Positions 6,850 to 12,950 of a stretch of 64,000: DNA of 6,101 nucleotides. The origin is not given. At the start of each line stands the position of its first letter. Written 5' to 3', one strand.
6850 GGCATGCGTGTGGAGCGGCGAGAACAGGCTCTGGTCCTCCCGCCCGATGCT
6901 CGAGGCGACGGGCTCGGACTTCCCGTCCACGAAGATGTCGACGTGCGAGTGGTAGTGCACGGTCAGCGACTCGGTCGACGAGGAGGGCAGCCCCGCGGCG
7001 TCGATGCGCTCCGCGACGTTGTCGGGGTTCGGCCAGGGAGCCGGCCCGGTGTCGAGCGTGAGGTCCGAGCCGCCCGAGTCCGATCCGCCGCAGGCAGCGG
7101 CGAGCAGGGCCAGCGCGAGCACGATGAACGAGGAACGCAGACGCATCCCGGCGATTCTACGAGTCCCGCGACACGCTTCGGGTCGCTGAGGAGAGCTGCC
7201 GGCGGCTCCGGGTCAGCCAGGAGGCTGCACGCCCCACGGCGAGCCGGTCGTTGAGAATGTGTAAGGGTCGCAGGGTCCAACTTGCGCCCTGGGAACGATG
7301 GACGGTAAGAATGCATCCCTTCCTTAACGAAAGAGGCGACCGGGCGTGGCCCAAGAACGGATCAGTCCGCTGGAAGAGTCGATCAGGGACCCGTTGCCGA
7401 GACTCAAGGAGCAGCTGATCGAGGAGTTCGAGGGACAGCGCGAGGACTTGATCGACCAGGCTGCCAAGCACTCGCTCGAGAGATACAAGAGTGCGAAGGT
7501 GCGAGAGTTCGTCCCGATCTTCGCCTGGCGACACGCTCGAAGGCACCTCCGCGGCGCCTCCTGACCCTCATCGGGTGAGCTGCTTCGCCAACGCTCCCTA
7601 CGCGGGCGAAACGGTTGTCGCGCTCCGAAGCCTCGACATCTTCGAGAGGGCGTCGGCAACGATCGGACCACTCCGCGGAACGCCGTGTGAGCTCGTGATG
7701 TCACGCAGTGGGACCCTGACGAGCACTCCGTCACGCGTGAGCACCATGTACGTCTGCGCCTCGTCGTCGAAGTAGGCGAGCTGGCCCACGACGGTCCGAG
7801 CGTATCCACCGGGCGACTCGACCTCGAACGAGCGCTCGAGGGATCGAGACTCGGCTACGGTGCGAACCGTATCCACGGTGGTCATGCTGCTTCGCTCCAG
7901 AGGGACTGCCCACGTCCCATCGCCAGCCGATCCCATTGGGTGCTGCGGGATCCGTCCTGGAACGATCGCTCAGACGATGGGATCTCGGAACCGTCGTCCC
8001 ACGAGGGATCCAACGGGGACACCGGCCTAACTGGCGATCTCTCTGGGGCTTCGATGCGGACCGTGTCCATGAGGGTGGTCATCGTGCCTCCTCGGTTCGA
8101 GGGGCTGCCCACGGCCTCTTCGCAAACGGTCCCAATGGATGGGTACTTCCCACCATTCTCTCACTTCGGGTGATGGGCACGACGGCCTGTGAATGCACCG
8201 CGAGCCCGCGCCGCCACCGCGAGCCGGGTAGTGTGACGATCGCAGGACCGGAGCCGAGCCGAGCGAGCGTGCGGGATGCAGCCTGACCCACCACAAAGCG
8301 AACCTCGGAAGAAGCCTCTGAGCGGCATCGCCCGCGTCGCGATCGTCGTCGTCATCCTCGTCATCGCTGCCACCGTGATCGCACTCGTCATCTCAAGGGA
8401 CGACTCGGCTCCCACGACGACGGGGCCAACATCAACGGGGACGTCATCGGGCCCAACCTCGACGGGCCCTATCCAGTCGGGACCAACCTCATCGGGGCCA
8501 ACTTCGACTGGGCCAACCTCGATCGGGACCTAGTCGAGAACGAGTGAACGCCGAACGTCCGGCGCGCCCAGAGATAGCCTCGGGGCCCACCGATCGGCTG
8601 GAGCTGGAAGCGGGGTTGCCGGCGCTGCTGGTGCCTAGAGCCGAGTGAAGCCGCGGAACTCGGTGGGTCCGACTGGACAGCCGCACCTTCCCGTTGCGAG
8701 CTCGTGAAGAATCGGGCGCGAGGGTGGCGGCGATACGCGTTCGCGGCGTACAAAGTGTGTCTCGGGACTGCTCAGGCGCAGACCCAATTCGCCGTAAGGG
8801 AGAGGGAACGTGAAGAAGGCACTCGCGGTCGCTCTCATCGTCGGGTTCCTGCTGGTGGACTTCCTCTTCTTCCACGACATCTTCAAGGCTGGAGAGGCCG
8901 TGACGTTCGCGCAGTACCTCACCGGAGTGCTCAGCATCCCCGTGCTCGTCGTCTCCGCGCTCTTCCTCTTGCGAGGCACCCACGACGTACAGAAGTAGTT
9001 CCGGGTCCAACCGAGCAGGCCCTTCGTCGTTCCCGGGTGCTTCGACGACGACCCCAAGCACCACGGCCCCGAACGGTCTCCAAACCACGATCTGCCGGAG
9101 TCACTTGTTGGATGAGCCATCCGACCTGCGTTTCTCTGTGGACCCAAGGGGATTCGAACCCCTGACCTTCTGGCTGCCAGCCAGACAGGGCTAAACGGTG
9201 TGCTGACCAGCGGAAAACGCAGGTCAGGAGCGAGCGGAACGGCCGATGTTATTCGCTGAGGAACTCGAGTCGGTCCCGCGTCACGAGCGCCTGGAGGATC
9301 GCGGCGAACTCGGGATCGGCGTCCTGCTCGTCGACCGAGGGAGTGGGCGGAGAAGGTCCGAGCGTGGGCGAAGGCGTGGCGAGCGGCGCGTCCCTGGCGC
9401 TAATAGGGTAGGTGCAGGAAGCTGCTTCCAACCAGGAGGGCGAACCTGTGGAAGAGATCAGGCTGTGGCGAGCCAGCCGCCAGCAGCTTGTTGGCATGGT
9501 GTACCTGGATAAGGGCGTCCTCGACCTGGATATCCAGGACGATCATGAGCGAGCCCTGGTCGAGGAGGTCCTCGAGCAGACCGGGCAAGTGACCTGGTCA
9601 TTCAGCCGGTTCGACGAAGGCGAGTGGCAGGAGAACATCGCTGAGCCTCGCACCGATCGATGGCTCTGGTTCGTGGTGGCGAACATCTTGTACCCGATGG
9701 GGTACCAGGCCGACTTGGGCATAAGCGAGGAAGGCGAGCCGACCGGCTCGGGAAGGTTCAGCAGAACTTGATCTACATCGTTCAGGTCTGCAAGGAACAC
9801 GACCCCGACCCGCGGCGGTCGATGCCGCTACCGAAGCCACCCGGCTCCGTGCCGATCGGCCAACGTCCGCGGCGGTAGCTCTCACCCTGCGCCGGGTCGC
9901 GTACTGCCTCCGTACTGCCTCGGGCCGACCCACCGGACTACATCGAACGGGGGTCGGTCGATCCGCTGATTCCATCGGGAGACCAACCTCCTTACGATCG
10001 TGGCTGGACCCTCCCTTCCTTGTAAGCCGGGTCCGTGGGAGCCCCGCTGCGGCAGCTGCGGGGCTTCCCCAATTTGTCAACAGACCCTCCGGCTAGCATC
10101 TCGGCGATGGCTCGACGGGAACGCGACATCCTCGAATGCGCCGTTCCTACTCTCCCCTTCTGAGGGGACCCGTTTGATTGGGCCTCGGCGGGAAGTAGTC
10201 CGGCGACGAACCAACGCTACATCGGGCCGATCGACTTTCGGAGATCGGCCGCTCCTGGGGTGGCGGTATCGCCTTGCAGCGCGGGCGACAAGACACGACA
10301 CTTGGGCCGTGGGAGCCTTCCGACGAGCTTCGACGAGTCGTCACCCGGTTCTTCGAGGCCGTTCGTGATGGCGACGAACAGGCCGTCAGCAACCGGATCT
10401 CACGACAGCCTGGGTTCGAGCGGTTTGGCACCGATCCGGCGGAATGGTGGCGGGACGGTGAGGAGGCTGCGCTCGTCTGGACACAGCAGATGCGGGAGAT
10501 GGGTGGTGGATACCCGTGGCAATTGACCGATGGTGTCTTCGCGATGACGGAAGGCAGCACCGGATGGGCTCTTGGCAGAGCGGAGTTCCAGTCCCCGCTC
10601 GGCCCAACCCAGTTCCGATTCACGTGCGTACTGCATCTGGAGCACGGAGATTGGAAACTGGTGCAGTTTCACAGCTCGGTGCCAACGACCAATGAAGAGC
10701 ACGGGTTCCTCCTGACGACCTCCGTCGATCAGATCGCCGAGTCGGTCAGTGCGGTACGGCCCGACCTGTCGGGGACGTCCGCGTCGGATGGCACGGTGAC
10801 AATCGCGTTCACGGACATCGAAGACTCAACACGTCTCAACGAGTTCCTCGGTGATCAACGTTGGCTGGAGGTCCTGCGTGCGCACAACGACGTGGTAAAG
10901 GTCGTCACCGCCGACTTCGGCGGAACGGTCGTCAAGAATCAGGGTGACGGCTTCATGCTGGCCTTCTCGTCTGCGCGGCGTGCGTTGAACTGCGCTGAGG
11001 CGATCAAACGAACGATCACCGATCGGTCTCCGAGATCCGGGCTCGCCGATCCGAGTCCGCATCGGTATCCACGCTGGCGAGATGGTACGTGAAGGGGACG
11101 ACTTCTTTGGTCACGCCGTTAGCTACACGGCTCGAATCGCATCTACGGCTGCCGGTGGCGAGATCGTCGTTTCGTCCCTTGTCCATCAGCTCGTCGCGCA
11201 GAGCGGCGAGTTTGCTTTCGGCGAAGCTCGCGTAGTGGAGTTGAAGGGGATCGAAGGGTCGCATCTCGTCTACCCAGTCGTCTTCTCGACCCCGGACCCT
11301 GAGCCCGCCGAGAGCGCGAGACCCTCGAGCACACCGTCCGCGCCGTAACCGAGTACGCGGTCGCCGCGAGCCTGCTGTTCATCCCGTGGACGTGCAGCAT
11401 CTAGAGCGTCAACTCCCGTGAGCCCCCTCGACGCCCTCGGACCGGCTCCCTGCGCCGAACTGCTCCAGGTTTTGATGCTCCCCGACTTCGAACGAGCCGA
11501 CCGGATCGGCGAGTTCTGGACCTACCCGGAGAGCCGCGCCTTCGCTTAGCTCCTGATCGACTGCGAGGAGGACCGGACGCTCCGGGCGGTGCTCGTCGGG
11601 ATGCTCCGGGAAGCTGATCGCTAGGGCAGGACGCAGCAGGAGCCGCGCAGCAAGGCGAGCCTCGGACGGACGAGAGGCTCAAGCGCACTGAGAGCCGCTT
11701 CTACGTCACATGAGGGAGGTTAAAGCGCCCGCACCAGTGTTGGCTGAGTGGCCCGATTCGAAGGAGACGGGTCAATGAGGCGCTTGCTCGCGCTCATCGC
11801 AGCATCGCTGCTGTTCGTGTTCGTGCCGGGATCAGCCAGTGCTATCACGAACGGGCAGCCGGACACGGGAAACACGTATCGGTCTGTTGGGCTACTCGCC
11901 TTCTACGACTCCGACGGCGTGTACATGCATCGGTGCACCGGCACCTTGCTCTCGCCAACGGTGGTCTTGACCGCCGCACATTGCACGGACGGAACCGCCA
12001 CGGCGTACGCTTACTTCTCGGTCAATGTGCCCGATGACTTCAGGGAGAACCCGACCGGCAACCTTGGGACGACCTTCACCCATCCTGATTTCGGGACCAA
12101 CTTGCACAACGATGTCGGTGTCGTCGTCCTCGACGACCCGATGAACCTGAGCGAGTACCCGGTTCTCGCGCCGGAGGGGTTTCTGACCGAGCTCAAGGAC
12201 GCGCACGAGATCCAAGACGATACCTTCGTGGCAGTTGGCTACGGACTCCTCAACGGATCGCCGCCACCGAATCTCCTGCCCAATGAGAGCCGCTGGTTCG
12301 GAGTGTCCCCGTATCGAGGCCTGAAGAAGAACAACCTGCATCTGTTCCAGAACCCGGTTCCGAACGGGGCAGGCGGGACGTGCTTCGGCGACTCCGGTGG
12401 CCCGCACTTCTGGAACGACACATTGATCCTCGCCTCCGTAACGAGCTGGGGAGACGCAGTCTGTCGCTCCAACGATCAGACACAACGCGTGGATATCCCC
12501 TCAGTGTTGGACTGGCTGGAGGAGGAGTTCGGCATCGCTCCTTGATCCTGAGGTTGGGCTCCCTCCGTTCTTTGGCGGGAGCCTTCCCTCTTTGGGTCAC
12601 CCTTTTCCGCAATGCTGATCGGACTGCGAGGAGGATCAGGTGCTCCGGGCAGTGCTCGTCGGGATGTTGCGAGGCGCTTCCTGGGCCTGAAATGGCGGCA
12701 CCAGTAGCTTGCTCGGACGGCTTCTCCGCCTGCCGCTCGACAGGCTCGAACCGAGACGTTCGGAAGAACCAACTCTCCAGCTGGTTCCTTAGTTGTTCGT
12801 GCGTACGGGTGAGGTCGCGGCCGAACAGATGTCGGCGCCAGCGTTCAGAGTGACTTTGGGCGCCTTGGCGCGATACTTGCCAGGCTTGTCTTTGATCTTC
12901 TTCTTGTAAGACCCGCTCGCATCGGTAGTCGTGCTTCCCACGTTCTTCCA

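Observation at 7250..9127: Low-GC orphan-gene block beside the att repeat, including a translationally coupled pair of small paralogues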

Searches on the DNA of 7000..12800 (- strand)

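Call 23: search_rna_families(source=window, start=7000, end=12800, threshold=evalue, max_evalue=1)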
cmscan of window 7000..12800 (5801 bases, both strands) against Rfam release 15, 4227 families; matches with E-value up to 1: 1.
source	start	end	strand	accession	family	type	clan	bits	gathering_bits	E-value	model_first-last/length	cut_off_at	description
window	9147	9193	-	RF00005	tRNA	Gene; tRNA;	CL00001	23.3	29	0.2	8-63/71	no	tRNA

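Call 96: build_rna_model(alignment_id=A5, structure=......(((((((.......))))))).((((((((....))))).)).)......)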
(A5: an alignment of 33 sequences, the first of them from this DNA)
Model R1 built from alignment A5 (33 sequences, 56 columns); structure: as given.
model positions 54; base pairs 15; branch points 1; effective number of sequences 3.32; information 1.028 bits per position. Calibrated on 0.2 Mb of random sequence (short: E-values are rough).
structure used (alignment columns):
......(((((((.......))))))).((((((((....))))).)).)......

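Call 97: search_with_rna_model(model_id=R1, sources=[window, L001, L007, L008, L009, L010, L011, L012, L013, L014, L015, L016, L017, L018, L019, L020, L021, L022, L143, L144, L145, L146, L147, L028, L032, L034, L035, L037, L049, L050, L053, L064, L067, L073, L078, L081, L090, L093, L100, L101, L102], max_evalue=1, show_alignments=0)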
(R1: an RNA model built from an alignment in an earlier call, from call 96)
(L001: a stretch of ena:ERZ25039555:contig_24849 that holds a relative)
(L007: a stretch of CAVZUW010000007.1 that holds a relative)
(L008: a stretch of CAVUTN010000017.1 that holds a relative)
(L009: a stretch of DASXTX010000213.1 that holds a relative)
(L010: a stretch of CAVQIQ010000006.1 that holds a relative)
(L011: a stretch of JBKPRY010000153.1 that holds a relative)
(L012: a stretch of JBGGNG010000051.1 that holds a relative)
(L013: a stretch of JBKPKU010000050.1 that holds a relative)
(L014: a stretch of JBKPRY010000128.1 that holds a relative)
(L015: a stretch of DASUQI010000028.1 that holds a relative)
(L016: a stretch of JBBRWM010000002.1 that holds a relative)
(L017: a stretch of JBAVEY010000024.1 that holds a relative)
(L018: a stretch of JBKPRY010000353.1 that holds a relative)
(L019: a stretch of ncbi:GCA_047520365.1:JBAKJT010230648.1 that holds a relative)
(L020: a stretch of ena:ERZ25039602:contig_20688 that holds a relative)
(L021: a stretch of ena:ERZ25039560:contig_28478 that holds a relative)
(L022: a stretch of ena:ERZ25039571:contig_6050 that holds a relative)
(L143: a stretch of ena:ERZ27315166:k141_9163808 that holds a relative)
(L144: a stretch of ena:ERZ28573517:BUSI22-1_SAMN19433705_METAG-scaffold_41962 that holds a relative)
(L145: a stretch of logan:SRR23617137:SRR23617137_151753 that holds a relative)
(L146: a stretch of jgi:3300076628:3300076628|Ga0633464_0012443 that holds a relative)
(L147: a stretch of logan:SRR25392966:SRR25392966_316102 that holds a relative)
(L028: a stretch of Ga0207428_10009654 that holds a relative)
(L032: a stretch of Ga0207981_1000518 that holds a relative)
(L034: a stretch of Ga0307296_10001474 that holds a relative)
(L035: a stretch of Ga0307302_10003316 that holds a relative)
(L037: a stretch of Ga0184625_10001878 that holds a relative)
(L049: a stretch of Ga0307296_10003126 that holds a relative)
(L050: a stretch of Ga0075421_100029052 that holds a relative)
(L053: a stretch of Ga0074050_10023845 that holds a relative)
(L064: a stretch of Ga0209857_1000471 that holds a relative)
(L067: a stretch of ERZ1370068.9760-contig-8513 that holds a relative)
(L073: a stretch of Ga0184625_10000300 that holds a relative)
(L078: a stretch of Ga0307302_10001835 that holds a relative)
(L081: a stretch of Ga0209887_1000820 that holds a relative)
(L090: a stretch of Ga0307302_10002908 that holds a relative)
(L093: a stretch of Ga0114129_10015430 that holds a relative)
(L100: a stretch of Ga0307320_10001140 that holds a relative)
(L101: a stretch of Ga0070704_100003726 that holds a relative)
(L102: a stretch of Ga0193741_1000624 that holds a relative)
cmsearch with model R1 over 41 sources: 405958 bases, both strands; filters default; matches with E-value up to 1: 58.
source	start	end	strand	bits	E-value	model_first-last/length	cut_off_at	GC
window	8080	8133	-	81.9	6.3e-25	1-54/54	no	0.69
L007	5804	5857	+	81.9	6.3e-25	1-54/54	no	0.69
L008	5804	5857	+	81.9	6.3e-25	1-54/54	no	0.69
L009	5804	5857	+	81.9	6.3e-25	1-54/54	no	0.69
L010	5792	5845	+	81.9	6.3e-25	1-54/54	no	0.69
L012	1170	1223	+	81.9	6.3e-25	1-54/54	no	0.69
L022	8950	9003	+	81.9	6.3e-25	1-54/54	no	0.69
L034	11260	11313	-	81.9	6.3e-25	1-54/54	no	0.69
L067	4689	4742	-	81.9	6.3e-25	1-54/54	no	0.69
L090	2440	2493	-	81.9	6.3e-25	1-54/54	no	0.69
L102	7326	7379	-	81.9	6.3e-25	1-54/54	no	0.69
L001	5750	5803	+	81.4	9.1e-25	1-54/54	no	0.69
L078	8641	8694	+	81.4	9.1e-25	1-54/54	no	0.69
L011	257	310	+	81.4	9.1e-25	1-54/54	no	0.67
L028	980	1033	-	80.8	1.4e-24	1-54/54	no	0.65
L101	7052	7105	-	80.8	1.4e-24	1-54/54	no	0.65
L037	7948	8001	-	80.7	1.7e-24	1-54/54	no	0.67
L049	6227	6280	-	80.7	1.7e-24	1-54/54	no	0.67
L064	2907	2960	-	80.2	2.5e-24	1-54/54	no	0.67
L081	2308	2361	+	80.2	2.5e-24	1-54/54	no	0.67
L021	8951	9003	+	78.9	6.7e-24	1-54/54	no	0.68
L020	8950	9003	+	78.3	1.1e-23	1-54/54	no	0.69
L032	4220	4273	+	77.6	1.9e-23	1-54/54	no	0.67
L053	2370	2423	-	77.6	1.9e-23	1-54/54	no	0.67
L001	3275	3328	+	76.2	5.5e-23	1-54/54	no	0.67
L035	5845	5898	-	75.8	7.7e-23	1-54/54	no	0.69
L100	5045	5098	+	75.8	7.7e-23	1-54/54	no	0.69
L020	8040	8093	+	75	1.4e-22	1-54/54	no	0.69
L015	1826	1879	+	74.1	2.9e-22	1-54/54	no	0.65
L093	271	324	+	72.6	1e-21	1-54/54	no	0.7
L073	6243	6296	-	70.1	7.5e-21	1-54/54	no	0.69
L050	343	397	+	68.3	2.9e-20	1-54/54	no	0.65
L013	866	919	+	64.4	6.9e-19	1-54/54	no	0.69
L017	466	519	+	60.7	1.3e-17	1-54/54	no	0.7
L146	532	585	+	58.8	5.5e-17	1-54/54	no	0.65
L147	212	266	+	48.7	1.7e-13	1-54/54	no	0.71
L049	6030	6081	-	29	1.1e-06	1-54/54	no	0.69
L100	3796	3848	+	28.1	2.2e-06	1-54/54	no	0.75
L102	7132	7186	-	21.8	0.00032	1-54/54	no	0.65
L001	5949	6003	+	21.3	0.00047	1-54/54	no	0.64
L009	6003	6054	+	16.7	0.018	1-54/54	no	0.67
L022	9149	9200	+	16.7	0.018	1-54/54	no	0.67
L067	4491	4542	-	16.7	0.018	1-54/54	no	0.67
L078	4014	4074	-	15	0.068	1-54/54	no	0.75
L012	1363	1417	+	14.7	0.086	1-54/54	no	0.67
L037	5027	5078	-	14.7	0.089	1-54/54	no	0.67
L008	6003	6054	+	13.9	0.17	1-54/54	no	0.71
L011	456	507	+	13.8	0.18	1-54/54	no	0.65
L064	5945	6028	+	13.3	0.28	1-54/54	no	0.73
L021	14708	14761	+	13.1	0.32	1-54/54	no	0.76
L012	1693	1740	+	13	0.33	1-54/54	no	0.65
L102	6812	6859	-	13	0.33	1-54/54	no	0.65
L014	891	957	-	12.4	0.57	1-54/54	no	0.67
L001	3118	3181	-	12.2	0.64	1-54/54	no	0.55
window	7883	7934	-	11.9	0.79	1-54/54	no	0.67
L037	1231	1287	-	11.8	0.87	1-54/54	no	0.68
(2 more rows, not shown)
